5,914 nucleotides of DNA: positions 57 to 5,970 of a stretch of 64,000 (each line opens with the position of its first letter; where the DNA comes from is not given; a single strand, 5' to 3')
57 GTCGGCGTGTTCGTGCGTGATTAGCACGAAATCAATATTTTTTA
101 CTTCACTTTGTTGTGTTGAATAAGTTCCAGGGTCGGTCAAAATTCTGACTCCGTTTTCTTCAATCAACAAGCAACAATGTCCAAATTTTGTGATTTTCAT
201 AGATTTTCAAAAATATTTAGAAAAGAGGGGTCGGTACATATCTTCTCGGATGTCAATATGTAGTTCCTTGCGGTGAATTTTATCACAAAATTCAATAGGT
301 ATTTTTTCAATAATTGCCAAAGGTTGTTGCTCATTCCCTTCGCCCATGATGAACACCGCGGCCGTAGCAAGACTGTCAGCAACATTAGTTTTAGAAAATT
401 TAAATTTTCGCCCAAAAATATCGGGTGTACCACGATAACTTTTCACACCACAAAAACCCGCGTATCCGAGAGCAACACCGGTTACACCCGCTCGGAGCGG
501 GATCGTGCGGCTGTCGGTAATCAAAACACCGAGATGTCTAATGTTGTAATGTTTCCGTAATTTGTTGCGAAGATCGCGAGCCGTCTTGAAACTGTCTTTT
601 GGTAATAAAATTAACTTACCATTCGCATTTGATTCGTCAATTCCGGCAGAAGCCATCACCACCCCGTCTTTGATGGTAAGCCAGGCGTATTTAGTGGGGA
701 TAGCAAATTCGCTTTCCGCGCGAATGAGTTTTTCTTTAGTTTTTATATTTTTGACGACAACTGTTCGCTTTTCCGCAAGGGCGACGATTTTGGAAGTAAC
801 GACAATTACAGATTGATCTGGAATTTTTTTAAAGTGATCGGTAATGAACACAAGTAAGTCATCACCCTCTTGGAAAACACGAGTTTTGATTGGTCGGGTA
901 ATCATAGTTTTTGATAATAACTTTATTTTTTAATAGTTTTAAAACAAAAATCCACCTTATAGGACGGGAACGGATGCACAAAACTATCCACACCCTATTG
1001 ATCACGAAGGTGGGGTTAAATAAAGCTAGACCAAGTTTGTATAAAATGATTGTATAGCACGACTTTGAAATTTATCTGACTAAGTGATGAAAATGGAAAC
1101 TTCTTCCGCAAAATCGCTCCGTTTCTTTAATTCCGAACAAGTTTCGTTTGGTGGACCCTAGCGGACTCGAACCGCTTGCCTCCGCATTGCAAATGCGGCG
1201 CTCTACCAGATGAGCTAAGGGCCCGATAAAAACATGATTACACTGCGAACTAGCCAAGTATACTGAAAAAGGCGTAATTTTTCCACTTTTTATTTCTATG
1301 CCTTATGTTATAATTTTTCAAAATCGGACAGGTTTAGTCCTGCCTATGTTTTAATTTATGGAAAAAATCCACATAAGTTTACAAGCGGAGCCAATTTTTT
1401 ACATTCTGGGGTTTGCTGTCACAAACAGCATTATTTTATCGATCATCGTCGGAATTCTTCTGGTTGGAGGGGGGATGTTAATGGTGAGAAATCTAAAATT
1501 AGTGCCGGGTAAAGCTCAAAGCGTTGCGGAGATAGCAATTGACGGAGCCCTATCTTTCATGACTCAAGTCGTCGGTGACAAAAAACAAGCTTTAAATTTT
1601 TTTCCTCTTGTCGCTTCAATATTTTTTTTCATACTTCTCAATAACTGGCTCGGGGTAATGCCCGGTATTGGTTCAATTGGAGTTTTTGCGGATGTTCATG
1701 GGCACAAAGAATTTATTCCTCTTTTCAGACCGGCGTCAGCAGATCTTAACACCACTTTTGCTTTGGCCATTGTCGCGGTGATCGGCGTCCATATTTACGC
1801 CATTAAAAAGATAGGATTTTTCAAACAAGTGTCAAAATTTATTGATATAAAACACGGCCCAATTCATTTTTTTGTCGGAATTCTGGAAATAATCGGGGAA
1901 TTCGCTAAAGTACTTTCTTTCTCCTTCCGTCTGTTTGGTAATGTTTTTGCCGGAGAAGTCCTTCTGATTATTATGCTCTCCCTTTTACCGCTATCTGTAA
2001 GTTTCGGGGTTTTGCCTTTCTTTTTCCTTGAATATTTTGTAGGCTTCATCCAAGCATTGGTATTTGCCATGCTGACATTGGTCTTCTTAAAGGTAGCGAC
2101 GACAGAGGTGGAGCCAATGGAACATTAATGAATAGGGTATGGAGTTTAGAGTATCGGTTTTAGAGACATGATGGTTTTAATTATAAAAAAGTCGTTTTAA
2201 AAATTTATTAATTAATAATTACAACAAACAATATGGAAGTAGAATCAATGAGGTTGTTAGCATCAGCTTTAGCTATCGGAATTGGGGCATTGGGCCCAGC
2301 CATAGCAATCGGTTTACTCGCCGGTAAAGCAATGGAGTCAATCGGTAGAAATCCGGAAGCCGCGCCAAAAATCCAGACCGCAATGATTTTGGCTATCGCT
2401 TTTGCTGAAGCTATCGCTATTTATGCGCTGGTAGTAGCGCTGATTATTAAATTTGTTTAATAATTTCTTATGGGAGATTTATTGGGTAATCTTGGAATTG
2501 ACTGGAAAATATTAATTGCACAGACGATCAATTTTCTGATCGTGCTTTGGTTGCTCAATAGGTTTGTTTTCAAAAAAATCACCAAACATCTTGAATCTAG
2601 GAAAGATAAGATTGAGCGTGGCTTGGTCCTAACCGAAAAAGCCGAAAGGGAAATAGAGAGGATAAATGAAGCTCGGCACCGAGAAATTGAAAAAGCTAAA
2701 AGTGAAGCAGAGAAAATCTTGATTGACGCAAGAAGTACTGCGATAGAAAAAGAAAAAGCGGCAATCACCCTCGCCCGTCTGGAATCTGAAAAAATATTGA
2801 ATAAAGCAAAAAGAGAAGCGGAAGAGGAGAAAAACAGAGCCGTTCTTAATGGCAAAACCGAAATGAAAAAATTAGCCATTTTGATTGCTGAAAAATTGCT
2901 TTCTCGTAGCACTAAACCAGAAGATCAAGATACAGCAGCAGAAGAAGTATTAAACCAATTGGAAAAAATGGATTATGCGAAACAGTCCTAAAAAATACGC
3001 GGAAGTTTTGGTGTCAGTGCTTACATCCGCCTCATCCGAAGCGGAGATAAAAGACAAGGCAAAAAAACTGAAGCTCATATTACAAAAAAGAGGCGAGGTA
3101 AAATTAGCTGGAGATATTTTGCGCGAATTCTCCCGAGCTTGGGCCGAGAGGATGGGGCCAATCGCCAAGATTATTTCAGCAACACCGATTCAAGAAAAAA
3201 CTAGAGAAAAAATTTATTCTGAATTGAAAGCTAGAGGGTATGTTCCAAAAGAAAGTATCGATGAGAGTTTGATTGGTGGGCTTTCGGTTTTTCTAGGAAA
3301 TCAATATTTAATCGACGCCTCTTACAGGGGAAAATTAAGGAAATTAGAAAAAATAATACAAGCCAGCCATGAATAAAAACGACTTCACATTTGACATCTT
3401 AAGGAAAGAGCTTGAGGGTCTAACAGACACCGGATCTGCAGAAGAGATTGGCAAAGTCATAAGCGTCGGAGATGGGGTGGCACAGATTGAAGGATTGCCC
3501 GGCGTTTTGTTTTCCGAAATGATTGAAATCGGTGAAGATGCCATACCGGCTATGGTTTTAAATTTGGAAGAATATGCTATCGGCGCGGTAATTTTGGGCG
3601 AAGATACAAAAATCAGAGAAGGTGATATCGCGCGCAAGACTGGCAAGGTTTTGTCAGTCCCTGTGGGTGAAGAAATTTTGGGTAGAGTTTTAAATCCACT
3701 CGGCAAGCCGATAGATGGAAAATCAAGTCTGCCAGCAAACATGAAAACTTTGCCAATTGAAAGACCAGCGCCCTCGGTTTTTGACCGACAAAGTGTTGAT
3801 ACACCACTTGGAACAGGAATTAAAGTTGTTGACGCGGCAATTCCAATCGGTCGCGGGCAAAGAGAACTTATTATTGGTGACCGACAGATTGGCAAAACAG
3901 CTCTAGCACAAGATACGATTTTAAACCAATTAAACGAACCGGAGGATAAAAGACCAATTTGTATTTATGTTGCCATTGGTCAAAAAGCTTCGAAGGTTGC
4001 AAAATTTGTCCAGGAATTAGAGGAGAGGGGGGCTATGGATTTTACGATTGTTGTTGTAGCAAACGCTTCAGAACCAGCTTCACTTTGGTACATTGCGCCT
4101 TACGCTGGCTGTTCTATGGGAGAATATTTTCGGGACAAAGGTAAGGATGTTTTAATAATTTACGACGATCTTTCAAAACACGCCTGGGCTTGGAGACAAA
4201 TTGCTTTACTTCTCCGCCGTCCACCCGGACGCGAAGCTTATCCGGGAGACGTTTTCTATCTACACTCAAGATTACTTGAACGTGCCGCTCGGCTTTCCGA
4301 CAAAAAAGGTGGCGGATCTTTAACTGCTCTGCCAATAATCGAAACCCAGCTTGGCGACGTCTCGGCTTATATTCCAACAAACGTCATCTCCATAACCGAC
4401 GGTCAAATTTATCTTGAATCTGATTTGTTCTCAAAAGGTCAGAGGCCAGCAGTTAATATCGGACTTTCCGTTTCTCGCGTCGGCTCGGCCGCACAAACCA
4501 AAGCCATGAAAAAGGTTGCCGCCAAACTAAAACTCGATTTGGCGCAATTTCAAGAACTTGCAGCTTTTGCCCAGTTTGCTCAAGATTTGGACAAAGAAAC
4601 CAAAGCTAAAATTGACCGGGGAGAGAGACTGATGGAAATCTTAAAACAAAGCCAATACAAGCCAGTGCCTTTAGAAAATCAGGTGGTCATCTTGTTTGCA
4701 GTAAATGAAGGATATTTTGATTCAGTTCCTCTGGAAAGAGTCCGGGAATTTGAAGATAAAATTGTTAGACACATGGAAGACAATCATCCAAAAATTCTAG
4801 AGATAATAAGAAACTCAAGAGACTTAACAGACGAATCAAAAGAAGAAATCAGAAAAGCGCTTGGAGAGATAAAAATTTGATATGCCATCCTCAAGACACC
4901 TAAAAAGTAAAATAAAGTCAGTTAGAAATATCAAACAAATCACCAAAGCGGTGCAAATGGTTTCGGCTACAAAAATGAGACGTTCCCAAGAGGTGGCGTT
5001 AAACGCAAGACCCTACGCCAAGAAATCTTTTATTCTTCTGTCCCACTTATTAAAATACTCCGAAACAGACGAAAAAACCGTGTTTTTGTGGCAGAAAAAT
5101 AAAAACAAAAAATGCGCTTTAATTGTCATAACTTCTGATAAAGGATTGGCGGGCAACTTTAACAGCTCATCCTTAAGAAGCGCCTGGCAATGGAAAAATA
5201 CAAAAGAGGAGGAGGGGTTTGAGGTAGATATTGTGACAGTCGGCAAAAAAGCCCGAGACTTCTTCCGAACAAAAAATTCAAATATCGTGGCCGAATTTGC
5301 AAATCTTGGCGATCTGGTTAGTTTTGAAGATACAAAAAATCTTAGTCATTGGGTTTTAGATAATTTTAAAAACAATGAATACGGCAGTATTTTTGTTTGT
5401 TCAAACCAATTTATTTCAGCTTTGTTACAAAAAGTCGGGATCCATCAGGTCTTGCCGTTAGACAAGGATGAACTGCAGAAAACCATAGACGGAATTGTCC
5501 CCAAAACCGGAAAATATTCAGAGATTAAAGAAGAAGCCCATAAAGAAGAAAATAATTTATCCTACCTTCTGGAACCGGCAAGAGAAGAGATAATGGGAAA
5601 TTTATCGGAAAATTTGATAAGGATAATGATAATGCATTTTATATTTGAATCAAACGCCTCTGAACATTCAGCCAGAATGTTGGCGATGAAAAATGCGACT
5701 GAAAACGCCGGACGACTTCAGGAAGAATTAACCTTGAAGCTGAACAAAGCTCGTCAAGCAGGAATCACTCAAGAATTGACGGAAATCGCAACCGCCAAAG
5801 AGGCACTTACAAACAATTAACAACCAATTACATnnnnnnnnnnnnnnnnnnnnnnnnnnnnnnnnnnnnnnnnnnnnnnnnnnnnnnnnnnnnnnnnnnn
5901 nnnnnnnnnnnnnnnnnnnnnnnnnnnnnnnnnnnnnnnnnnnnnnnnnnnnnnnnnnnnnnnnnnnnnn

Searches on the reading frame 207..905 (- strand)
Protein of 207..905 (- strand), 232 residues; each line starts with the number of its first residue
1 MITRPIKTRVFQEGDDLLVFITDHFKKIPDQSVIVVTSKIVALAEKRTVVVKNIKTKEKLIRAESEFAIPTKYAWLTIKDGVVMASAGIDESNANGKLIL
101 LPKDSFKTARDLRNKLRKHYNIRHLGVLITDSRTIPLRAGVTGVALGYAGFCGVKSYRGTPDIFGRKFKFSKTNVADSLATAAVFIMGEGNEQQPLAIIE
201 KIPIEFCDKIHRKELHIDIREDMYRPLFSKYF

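Call 21: search_protein_families(library=pfam, proteins=[window:207-905:-], max_evalue=0.00001)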
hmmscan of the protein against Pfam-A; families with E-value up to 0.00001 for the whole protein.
window:207-905:- (232 aa): 1 family
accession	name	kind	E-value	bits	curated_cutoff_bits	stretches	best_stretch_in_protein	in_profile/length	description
PF01996.21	F420_ligase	-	2.2e-41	142.2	25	1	6-199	2-216/218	F420-0:Gamma-glutamyl ligase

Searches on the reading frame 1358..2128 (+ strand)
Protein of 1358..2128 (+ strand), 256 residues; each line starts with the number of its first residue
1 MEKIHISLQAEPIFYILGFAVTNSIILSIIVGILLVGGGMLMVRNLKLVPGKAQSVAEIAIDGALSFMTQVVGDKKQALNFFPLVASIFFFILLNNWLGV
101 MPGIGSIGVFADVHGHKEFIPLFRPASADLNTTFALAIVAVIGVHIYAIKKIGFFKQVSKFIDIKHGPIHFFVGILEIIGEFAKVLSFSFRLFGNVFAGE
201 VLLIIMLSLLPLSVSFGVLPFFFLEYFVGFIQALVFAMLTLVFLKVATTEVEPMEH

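Call 21: search_protein_families(library=pfam, proteins=[window:1358-2128:+], max_evalue=0.00001)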
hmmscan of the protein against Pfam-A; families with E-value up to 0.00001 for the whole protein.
window:1358-2128:+ (256 aa): 1 family
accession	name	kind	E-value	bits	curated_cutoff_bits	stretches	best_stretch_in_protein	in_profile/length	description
PF00119.25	ATP-synt_A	-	6.5e-44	150.8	33.9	1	26-245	2-217/217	ATP synthase A chain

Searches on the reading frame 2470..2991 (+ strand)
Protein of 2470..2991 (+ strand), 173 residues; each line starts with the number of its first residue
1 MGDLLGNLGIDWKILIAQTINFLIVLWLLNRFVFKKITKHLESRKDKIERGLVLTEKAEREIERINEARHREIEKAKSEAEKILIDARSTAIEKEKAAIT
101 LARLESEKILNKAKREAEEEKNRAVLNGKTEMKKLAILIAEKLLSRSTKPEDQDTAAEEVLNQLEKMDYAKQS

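Call 21: search_protein_families(library=pfam, proteins=[window:2470-2991:+], max_evalue=0.00001)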
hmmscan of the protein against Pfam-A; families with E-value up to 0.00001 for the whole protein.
window:2470-2991:+ (173 aa): 1 family
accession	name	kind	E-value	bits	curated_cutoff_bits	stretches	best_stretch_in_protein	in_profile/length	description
PF00430.23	ATP-synt_B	-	7.7e-16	58.8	28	1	14-144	1-131/132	ATP synthase B/B' CF(0)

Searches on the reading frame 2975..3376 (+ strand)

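Call 21: search_protein_families(library=pfam, proteins=[window:2975-3376:+], max_evalue=0.00001)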
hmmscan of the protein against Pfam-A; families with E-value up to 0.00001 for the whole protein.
window:2975-3376:+ (133 aa): 1 family
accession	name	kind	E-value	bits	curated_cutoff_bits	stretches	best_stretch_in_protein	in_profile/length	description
PF00213.23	OSCP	-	9.8e-13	49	22.3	1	9-126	50-170/172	ATP synthase delta (OSCP) subunit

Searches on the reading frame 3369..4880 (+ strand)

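Call 21: search_protein_families(library=pfam, proteins=[window:3369-4880:+], max_evalue=0.00001)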
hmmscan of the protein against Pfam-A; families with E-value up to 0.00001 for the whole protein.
window:3369-4880:+ (503 aa): 3 families
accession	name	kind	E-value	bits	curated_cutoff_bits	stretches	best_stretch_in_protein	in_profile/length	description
PF00006.31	ATP-synt_ab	-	2.3e-81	272.9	29.5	1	150-369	1-213/213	ATP synthase alpha/beta family, nucleotide-binding domain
PF00306.32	ATP-synt_ab_C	-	1.2e-48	165.1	27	1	376-500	1-125/126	ATP synthase alpha/beta chain, C terminal domain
PF02874.29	ATP-synt_ab_N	-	1.1e-06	29.5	20.9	1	25-92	3-69/69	ATP synthase alpha/beta family, beta-barrel domain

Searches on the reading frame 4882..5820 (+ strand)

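Call 21: search_protein_families(library=pfam, proteins=[window:4882-5820:+], max_evalue=0.00001)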
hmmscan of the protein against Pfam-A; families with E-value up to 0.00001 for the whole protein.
window:4882-5820:+ (312 aa): 1 family
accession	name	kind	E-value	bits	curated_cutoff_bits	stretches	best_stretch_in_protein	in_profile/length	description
PF00231.24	ATP-synt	-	5.5e-82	276.1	39.9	1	4-309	2-285/285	ATP synthase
